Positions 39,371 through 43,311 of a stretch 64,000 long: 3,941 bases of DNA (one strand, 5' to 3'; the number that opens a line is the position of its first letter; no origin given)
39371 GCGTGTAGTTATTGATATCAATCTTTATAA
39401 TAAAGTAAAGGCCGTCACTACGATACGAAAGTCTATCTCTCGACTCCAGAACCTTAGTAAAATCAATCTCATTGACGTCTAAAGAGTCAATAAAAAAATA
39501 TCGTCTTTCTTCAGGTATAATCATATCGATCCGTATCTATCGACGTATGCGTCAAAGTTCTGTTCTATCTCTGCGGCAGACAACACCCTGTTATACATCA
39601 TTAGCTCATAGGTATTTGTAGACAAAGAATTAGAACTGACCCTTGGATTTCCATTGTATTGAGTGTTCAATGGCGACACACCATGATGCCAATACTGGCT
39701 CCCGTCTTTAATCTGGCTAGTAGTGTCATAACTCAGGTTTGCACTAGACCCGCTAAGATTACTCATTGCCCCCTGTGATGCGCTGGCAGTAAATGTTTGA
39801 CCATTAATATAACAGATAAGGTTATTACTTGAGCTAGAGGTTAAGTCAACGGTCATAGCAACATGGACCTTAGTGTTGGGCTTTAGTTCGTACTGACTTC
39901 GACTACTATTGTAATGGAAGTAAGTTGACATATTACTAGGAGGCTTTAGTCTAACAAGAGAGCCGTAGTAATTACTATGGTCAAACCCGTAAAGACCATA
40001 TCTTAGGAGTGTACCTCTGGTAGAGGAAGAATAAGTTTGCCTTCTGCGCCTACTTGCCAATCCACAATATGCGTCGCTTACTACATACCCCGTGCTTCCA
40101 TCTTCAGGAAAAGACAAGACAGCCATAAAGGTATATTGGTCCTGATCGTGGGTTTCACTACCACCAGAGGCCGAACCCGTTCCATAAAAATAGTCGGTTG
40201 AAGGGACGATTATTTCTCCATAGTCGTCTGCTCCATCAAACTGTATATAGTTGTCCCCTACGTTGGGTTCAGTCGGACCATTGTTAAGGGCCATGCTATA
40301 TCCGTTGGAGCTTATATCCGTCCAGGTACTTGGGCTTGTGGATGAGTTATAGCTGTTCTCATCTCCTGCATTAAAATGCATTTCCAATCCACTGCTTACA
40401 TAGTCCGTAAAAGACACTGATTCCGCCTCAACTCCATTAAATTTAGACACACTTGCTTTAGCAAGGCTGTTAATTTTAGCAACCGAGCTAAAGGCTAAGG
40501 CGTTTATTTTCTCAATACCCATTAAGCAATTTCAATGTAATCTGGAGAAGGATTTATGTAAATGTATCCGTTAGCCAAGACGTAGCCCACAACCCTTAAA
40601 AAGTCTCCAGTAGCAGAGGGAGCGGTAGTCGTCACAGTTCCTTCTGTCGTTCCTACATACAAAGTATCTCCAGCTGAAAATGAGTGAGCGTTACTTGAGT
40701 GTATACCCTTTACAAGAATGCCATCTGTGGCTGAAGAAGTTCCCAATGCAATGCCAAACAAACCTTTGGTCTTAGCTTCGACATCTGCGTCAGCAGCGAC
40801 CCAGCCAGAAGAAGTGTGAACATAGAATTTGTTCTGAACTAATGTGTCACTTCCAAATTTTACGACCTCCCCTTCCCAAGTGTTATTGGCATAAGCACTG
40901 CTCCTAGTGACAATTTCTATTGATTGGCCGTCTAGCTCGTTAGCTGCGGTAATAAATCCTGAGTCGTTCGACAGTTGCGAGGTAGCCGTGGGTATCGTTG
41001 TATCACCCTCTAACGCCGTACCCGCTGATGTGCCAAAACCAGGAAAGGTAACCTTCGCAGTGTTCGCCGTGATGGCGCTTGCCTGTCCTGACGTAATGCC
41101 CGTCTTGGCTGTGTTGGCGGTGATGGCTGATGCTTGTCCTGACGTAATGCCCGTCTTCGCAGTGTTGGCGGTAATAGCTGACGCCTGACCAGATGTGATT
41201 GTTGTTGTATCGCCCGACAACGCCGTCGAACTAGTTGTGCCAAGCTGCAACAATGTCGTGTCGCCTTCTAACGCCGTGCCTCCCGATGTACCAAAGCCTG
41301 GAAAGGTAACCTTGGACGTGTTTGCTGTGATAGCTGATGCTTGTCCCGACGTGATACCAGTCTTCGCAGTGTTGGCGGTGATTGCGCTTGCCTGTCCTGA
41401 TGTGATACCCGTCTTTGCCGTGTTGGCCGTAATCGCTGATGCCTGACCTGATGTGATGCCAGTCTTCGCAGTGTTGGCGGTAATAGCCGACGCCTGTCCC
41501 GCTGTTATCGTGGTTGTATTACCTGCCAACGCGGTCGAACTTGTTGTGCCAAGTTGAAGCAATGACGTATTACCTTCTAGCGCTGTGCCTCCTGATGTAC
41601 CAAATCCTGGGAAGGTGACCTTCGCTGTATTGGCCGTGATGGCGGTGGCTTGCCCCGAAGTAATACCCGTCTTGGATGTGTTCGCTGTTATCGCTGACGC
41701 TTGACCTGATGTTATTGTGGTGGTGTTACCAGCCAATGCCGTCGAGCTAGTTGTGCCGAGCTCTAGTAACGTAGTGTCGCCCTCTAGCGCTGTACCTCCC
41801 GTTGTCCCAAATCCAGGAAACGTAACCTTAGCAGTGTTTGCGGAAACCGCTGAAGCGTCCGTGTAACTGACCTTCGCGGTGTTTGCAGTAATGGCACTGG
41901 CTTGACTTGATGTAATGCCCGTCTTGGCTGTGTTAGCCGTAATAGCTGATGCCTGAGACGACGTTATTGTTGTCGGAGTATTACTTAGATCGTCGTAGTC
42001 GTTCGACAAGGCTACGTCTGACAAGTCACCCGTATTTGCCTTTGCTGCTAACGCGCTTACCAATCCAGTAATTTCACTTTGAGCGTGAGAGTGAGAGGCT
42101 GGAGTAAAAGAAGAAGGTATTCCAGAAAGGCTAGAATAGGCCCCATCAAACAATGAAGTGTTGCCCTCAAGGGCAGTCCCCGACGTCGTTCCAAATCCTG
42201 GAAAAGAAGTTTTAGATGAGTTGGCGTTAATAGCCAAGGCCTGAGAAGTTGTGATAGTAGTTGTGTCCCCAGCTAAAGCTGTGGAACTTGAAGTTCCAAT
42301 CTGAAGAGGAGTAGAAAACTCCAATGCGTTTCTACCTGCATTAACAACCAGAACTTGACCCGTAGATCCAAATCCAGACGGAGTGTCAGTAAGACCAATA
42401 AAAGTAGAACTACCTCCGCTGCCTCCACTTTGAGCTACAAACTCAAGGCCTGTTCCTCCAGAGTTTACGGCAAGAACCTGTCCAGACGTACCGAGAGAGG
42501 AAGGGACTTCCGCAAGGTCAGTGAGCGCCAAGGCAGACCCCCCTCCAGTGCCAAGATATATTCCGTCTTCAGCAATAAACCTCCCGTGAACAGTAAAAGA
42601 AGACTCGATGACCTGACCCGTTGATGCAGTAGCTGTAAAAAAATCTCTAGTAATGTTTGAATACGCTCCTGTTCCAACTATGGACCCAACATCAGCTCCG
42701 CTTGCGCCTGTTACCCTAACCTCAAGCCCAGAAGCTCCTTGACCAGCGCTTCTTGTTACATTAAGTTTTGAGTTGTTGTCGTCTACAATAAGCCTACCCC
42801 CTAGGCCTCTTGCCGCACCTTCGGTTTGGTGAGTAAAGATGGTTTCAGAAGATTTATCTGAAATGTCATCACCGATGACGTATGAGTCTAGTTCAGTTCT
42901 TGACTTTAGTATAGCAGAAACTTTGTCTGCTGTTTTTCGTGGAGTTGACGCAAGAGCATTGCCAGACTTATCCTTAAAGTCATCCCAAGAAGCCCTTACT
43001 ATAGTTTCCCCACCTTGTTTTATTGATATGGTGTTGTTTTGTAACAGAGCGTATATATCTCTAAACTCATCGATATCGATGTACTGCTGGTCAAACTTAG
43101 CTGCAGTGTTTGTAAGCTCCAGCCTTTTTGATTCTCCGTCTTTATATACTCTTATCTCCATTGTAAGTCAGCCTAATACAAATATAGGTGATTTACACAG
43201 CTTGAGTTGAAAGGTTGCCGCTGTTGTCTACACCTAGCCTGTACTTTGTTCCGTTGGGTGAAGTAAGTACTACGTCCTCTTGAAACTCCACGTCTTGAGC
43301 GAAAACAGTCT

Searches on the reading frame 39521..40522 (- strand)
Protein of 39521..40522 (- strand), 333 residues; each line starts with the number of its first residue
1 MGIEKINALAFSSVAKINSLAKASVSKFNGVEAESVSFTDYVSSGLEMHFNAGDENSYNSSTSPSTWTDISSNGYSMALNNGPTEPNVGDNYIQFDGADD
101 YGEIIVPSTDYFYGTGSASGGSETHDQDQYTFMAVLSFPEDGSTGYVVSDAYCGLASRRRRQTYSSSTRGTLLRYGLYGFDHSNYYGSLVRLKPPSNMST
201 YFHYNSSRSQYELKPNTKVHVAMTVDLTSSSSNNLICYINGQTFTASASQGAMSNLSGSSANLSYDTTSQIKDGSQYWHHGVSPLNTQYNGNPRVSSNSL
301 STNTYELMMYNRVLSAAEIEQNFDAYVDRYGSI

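Call 10: search_protein_families(library=phrogs, proteins=[window:39521-40522:-], max_evalue=0.001)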
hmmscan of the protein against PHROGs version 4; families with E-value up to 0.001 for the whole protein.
window:39521-40522:- (333 aa): 2 families
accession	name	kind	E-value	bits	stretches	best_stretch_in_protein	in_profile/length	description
phrog_24074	-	unknown function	9.9e-14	51.5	2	35-110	133-209/892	-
phrog_8510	-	head and packaging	4.6e-06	25.6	1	59-331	1137-1347/1348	virion structural protein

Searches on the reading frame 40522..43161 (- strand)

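Call 10: search_protein_families(library=phrogs, proteins=[window:40522-43161:-], max_evalue=0.001)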
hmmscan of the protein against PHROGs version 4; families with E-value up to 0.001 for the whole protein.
window:40522-43161:- (879 aa): 0 families

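Call 14: search_protein_families(library=pfam, proteins=[window:40522-43161:-], max_evalue=0.001)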
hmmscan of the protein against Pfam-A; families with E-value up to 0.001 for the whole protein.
window:40522-43161:- (879 aa): 1 family
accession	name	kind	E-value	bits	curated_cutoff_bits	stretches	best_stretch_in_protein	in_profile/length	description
PF06838.17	Met_gamma_lyase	-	0.00097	18.2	24.2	0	498-536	233-271/405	Methionine gamma-lyase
